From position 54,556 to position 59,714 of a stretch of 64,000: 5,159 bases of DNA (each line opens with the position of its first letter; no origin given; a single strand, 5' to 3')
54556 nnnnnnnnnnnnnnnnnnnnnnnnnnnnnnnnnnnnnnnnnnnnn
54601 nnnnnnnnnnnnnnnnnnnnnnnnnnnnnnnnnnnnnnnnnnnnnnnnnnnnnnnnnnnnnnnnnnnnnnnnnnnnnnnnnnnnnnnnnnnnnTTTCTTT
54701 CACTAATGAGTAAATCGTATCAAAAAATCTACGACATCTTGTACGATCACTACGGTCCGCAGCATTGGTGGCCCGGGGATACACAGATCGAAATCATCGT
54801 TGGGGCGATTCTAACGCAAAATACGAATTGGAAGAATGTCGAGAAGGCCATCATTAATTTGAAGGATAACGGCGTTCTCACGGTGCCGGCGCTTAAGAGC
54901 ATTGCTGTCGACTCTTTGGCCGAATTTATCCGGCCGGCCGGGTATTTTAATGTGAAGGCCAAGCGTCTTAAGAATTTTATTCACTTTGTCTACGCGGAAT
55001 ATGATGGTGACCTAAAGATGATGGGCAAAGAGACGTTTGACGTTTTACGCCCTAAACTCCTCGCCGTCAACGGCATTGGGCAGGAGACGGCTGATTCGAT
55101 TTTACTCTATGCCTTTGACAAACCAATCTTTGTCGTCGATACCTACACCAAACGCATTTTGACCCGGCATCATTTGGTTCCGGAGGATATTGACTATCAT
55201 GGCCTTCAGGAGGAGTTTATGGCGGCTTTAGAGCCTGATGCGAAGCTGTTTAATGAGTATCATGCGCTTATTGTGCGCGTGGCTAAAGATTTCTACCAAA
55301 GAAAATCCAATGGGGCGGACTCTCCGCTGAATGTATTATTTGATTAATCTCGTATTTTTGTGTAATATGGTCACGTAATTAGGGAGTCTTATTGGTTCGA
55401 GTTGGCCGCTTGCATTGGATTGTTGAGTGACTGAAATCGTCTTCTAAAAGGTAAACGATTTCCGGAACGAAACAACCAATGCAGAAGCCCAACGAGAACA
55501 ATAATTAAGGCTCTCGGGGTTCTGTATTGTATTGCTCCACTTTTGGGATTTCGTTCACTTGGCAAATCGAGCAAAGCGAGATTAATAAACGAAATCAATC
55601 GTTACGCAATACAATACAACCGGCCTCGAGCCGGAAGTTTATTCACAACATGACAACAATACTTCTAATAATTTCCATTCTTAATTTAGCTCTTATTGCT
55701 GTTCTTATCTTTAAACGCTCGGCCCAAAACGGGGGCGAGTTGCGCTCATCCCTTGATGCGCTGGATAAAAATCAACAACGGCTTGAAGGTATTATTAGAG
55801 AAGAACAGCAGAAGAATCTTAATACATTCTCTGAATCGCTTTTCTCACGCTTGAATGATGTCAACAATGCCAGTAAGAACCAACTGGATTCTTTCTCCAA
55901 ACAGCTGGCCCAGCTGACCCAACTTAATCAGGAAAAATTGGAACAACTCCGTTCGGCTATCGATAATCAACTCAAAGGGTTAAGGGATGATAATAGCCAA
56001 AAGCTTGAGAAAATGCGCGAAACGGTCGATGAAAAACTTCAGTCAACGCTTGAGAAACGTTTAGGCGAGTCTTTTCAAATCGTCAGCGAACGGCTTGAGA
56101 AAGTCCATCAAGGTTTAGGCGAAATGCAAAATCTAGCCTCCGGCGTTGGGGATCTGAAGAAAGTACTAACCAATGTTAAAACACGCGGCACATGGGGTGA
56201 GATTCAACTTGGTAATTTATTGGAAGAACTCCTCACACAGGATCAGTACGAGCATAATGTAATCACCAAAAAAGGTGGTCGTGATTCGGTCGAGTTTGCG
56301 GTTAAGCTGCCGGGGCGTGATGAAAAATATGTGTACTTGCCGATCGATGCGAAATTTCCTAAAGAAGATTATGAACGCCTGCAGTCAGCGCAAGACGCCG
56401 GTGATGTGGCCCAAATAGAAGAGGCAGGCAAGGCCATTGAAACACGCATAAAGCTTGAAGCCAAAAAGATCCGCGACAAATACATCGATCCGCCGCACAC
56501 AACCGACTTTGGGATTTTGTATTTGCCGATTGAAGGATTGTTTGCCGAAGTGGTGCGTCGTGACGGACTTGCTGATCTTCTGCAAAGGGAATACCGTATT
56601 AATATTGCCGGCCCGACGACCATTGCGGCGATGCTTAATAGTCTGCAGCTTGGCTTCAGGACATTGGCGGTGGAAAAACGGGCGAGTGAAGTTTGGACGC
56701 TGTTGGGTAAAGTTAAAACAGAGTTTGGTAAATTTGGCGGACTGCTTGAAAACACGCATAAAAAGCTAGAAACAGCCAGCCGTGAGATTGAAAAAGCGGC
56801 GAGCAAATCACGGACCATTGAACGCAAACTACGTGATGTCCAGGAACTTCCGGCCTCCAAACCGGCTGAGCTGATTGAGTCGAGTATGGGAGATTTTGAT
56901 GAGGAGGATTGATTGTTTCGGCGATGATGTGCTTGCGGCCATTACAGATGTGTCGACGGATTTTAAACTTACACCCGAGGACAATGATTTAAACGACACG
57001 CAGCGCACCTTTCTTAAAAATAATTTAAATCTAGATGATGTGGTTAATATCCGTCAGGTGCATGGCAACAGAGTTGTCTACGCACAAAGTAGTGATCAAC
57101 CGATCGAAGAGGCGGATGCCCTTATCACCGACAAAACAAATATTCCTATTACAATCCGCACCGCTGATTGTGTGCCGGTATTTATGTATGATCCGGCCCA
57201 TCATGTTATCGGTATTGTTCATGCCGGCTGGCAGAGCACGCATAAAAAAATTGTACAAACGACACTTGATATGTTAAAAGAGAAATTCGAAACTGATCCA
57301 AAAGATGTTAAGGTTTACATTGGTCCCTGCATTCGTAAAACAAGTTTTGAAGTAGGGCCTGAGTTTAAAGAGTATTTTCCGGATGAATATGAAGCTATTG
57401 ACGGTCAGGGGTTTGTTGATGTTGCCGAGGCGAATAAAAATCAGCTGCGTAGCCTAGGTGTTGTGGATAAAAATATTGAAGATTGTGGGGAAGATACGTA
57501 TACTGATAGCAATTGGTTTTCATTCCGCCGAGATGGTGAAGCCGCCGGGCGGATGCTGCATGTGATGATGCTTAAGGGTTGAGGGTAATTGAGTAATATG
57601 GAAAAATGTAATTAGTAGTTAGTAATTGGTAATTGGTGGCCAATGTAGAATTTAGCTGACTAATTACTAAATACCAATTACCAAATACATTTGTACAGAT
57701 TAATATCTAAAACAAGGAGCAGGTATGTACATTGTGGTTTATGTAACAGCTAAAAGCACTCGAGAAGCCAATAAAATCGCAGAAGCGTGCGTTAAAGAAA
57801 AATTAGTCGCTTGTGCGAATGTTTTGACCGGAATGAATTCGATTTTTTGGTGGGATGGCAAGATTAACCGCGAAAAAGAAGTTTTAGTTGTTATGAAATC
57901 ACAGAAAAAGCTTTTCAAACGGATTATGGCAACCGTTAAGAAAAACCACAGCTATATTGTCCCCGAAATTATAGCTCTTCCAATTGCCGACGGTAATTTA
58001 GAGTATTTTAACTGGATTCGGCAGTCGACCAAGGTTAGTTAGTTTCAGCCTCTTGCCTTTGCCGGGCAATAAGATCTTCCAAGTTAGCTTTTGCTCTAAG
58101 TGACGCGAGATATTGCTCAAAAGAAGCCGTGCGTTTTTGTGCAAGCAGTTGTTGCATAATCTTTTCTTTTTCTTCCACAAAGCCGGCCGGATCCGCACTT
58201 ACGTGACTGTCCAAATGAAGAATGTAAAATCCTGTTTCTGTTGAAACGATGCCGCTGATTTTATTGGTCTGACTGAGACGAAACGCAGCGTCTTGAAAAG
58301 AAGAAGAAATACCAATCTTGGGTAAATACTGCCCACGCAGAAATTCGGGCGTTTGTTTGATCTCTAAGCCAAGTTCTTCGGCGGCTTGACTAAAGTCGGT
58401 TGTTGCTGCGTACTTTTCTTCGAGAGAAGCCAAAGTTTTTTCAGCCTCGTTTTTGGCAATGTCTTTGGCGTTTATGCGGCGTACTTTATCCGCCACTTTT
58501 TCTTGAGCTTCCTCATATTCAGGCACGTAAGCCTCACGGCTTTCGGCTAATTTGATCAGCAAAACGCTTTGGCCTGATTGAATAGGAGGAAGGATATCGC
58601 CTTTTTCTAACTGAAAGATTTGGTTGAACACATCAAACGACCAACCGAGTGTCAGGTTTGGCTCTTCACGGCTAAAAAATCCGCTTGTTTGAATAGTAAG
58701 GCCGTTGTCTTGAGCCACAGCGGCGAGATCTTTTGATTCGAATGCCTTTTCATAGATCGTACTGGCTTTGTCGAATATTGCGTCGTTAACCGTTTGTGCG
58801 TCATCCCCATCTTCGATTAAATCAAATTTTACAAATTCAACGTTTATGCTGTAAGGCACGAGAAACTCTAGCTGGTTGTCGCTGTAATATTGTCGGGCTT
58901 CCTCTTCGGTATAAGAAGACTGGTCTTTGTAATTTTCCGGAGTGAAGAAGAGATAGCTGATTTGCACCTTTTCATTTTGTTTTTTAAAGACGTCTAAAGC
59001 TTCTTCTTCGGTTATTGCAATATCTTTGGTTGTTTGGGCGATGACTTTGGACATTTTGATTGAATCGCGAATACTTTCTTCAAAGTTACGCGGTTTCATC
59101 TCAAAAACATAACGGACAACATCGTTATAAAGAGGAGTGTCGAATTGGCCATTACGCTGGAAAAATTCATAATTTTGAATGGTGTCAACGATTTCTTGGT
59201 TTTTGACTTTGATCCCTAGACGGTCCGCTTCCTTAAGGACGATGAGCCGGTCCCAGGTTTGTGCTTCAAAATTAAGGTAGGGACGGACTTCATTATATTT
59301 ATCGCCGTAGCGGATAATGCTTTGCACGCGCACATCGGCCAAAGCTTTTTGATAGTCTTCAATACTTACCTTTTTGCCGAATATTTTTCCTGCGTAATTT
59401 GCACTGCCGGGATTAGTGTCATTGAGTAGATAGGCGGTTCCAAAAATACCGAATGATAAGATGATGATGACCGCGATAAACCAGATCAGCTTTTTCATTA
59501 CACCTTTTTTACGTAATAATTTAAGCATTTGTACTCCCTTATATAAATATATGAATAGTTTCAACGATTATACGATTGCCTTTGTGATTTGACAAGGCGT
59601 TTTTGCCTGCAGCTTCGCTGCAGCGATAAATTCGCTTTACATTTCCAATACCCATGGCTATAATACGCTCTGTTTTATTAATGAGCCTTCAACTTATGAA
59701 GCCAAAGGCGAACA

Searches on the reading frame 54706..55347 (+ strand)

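Call 70: search_protein_families(library=pfam, proteins=[window:54706-55347:+], max_evalue=0.00001)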
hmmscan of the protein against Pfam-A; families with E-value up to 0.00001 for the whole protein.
window:54706-55347:+ (213 aa): 1 family
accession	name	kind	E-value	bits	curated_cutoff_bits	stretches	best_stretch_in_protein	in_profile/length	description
PF00730.31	HhH-GPD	-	1e-17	64.8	26.2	1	32-176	1-107/108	HhH-GPD superfamily base excision DNA repair protein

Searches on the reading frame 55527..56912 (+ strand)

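Call 70: search_protein_families(library=pfam, proteins=[window:55527-56912:+], max_evalue=0.00001)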
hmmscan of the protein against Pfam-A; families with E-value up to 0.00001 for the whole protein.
window:55527-56912:+ (461 aa): 1 family
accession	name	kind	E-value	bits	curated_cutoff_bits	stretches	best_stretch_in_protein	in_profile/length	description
PF02646.22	RmuC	-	2.3e-75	253.9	26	1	158-445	1-288/291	RmuC family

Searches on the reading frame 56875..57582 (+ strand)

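Call 54: search_protein_families(library=pfam, proteins=[window:56875-57582:+], max_evalue=0.00001)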
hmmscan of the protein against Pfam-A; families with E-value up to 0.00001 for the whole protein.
window:56875-57582:+ (235 aa): 1 family
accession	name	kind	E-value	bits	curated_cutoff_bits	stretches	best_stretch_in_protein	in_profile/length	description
PF02578.20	Cu-oxidase_4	-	3.1e-55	187.6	22.9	1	44-232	32-238/238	Multi-copper polyphenol oxidoreductase laccase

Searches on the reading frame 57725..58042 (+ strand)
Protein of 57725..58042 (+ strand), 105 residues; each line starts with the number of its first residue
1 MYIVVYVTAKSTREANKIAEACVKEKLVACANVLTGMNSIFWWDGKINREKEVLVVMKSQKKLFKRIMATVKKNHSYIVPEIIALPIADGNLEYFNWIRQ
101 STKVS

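Call 54: search_protein_families(library=pfam, proteins=[window:57725-58042:+], max_evalue=0.00001)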
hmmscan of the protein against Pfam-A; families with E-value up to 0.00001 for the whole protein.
window:57725-58042:+ (105 aa): 1 family
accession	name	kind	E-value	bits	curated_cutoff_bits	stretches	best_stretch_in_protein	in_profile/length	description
PF03091.20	CutA1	-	1.3e-35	121.6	22.4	1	3-100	1-98/99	CutA1 divalent ion tolerance protein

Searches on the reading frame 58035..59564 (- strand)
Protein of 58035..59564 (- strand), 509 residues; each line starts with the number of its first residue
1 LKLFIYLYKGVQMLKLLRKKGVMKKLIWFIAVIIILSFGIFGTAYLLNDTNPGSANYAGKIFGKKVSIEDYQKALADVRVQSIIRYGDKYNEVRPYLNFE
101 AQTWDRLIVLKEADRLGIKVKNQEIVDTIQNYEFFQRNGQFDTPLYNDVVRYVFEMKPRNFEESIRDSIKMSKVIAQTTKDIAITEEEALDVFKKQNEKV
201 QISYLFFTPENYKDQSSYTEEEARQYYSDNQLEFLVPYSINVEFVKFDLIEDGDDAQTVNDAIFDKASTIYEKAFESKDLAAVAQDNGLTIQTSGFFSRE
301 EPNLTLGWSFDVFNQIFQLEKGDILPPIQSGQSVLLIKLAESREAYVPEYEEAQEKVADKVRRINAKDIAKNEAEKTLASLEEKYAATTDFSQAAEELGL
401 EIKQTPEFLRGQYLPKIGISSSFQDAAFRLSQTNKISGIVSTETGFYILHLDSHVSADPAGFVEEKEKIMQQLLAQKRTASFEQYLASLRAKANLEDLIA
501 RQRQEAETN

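Call 70: search_protein_families(library=pfam, proteins=[window:58035-59564:-], max_evalue=0.00001)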
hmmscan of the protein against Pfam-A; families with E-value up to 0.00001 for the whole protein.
window:58035-59564:- (509 aa): 4 families
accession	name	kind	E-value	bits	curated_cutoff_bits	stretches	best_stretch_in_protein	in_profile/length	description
PF13145.12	Rotamase_2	-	1e-20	75.1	27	1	219-354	2-120/121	PPIC-type PPIASE domain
PF13624.11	SurA_N_3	-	4.2e-20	72.6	27.2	1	13-174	1-161/162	SurA-like N-terminal domain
PF13623.11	SurA_N_2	-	5.1e-17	62.5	28.5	1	24-149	9-144/145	SurA-like N-terminal domain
PF00639.27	Rotamase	-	3.4e-08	34.8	21.7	0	367-452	11-96/97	PPIC-type PPIASE domain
